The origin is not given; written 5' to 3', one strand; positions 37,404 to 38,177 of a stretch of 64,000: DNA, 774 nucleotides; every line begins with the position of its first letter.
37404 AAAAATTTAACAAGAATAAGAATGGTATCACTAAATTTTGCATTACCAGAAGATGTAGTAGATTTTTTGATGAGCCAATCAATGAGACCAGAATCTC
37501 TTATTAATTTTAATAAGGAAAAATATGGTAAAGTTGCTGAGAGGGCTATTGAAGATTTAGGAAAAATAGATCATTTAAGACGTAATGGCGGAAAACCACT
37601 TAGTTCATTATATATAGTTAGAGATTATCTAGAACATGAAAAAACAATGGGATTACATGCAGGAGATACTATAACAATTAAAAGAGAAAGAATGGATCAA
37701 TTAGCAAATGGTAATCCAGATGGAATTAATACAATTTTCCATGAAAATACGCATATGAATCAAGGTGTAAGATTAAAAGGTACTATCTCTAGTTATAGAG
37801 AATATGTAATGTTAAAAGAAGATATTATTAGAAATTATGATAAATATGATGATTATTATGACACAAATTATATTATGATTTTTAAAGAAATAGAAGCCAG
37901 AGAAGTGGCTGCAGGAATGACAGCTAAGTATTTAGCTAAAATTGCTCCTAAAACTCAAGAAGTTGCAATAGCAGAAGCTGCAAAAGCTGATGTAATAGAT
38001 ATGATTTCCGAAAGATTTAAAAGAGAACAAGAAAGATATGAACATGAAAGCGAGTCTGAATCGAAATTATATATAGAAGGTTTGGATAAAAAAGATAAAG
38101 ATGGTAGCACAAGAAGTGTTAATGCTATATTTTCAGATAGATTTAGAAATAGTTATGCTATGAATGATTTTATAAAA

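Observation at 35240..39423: Insulated three-gene orphan operon centred on a 1139-aa HExxH protein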

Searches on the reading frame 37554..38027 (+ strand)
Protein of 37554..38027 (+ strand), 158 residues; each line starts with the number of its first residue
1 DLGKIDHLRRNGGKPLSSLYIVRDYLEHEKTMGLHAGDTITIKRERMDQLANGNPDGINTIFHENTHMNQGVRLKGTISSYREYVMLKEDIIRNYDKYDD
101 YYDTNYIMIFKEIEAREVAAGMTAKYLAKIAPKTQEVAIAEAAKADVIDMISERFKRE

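Call 62: search_solved_structures(query=A6, max_evalue=10, show_alignments=3)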
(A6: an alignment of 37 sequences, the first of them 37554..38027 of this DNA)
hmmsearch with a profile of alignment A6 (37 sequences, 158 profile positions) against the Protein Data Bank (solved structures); distinct sequences matched with E-value up to 10: 3.
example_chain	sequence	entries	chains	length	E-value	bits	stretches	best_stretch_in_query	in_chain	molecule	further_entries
9b6m_A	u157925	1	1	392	0.82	12.8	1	26-72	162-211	PG1 light chain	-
9gy5_A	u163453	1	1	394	0.82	12.8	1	26-72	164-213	Catalytic domain from the BoNT-like toxin complex PG1 of Paeniclostridium ghonii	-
9f5x_2K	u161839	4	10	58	1.9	11.7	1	97-121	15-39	Cox7a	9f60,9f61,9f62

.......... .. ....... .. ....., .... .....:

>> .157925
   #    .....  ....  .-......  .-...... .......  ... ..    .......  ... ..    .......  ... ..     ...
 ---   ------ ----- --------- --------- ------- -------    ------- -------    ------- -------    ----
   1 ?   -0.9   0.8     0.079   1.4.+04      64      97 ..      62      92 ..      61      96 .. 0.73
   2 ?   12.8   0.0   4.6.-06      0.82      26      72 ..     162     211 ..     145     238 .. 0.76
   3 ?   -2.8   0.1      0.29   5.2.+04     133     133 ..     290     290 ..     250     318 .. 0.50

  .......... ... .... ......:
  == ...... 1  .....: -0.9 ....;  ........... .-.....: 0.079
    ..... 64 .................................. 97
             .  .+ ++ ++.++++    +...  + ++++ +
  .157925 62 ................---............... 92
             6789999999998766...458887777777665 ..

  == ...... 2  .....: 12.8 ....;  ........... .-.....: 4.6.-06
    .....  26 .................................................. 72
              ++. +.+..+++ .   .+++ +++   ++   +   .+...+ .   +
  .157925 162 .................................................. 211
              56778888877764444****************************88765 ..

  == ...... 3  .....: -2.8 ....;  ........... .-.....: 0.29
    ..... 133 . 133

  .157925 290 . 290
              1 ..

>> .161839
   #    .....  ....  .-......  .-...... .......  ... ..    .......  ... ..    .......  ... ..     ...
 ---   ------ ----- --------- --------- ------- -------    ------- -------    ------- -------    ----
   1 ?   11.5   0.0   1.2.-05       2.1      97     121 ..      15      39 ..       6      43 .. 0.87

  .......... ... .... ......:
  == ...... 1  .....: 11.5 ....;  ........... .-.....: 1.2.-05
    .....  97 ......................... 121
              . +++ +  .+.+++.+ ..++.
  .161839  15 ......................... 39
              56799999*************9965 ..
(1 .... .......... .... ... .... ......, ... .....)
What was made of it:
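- On Zincin-like metallopeptidase superfamily (gluzincin/MPTase type): The best PDB hit has E=0.82 (call 62).
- Closest known: Gluzincin toxin light chains. Same: The best PDB sequence hit for the core profile is the BoNT-like PG1 light chain around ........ (call 62).
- Closest known: Gluzincin toxin light chains. Different: That hit has E=0.82, which is not significant (call 62).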

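Call 63: search_protein_families(library=pfam, alignment_id=A6, max_evalue=10)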
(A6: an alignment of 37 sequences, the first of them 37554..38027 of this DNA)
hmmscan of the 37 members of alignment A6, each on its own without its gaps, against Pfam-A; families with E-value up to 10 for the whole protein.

A. member 1, window:37554-38027:+ (158 aa): 0 families

B. families by the number of members that match (of 37 scanned): 41 families (the first 25 are shown)
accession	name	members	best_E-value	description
PF10263.15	SprT-like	11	4.4e-05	SprT-like family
PF20573.4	DUF6782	11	0.00029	Putative metallopeptidase family (DUF6782)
PF13058.12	DUF3920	2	0.21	Protein of unknown function (DUF3920)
PF12207.13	DUF3600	1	0.00041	Domain of unknown function (DUF3600)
PF05178.17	Kri1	1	0.0065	KRI1-like family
PF05606.16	DUF777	1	0.0082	Borrelia burgdorferi protein of unknown function (DUF777)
PF21186.2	DUF6852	1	0.011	Domain of unknown function (DUF6852)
PF05400.18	FliT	1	0.012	Flagellar protein FliT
PF22278.2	DUF6958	1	0.014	Family of unknown function (DUF6958)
PF24960.1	BB0158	1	0.017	Outer surface lipoprotein BB0158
PF04890.18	DUF648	1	0.018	Family of unknown function (DUF648)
PF03082.19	MAGSP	1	0.022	Male accessory gland secretory protein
PF09804.14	DENND11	1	0.034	DENN domain-containing protein 11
PF14323.11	GxGYxYP_C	1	0.05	GxGYxYP putative glycoside hydrolase C-terminal domain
PF14891.12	Peptidase_M91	1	0.052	Effector protein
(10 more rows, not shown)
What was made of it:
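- On Zincin-like metallopeptidase superfamily (gluzincin/MPTase type): Relatives match SprT-like at 4.4e-5 and DUF6782 at 2.9e-4, 11/37 each (call 63).
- Closest known: Zincin-like metallopeptidase. Same: Relatives give sub-threshold hits to these profiles (call 63).
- One relative gives a weak MPTase-PolyVal hit (E=0.093, call 63).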
